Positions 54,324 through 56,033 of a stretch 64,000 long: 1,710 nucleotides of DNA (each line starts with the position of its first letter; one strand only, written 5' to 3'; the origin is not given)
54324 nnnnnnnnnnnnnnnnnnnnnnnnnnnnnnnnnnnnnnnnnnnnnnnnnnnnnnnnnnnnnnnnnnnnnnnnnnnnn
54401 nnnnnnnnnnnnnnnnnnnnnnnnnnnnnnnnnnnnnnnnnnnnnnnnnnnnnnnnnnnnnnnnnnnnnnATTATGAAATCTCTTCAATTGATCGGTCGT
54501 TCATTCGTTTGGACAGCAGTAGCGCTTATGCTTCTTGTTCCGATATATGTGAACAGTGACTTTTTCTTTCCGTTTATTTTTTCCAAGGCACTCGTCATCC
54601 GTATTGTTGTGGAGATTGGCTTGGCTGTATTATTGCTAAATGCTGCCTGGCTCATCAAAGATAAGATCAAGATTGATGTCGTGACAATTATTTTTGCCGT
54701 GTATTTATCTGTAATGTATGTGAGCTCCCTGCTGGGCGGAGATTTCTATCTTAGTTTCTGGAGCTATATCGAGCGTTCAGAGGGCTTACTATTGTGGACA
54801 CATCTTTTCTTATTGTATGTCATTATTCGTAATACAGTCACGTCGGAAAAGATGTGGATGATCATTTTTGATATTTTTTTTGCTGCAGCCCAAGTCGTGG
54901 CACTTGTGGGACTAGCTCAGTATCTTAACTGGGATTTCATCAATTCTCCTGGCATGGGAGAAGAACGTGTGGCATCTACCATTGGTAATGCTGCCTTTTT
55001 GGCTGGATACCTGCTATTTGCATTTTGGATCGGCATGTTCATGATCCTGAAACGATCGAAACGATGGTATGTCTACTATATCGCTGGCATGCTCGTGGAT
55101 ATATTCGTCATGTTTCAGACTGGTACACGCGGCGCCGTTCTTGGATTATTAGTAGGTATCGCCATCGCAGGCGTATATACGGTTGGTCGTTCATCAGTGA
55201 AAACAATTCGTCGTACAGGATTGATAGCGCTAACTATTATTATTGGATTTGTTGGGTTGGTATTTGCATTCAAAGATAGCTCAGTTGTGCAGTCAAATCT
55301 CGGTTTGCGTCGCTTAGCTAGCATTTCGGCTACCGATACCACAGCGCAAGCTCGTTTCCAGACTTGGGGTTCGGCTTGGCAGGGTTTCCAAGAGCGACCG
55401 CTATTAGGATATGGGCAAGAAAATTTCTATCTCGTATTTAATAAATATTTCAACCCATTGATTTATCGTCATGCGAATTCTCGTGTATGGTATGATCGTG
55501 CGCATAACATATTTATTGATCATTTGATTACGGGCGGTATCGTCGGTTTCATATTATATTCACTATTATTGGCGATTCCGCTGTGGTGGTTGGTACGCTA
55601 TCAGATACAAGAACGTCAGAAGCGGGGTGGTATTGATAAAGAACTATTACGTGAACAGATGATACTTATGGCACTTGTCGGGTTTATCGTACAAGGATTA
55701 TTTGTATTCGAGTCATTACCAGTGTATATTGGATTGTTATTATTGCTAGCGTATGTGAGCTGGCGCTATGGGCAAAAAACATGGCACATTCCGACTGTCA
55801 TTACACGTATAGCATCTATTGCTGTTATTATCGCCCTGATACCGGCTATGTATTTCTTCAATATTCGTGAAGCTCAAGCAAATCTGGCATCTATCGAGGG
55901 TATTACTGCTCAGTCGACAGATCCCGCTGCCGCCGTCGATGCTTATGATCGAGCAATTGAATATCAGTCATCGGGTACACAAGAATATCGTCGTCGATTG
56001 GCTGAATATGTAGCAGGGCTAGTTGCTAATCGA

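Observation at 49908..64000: Candidate surface-protein O-glycosylation locus: giant Thr/Ser-rich secreted protein, two WaaL/PglL-like ligases, PMT/ArnT-like GT-C enzyme and three GT4 transferases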

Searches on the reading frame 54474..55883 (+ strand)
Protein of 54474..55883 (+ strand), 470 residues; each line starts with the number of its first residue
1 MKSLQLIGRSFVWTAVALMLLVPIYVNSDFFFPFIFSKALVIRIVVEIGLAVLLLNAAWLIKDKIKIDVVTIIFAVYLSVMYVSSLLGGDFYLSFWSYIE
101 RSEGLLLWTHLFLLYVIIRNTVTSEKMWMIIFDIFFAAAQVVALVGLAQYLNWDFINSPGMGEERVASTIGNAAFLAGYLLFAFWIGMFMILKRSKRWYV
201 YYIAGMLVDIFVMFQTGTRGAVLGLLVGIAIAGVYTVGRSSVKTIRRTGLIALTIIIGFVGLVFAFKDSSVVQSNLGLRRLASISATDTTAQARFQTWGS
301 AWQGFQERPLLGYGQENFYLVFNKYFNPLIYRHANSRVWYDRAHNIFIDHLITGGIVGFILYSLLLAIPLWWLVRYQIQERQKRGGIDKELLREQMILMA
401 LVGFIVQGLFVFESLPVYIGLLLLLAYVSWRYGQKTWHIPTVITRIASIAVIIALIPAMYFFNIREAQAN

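Call 94: search_solved_structures(query=A13, max_evalue=0.1, show_alignments=3)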
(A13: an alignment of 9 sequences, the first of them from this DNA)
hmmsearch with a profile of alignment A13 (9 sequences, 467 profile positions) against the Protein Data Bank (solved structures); distinct sequences matched with E-value up to 0.1: 1.
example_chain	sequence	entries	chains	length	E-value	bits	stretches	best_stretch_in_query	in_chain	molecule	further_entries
7tpg_B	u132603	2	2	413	1.9e-10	43.4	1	200-382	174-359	Putative cell surface polysaccharide polymerase/ligase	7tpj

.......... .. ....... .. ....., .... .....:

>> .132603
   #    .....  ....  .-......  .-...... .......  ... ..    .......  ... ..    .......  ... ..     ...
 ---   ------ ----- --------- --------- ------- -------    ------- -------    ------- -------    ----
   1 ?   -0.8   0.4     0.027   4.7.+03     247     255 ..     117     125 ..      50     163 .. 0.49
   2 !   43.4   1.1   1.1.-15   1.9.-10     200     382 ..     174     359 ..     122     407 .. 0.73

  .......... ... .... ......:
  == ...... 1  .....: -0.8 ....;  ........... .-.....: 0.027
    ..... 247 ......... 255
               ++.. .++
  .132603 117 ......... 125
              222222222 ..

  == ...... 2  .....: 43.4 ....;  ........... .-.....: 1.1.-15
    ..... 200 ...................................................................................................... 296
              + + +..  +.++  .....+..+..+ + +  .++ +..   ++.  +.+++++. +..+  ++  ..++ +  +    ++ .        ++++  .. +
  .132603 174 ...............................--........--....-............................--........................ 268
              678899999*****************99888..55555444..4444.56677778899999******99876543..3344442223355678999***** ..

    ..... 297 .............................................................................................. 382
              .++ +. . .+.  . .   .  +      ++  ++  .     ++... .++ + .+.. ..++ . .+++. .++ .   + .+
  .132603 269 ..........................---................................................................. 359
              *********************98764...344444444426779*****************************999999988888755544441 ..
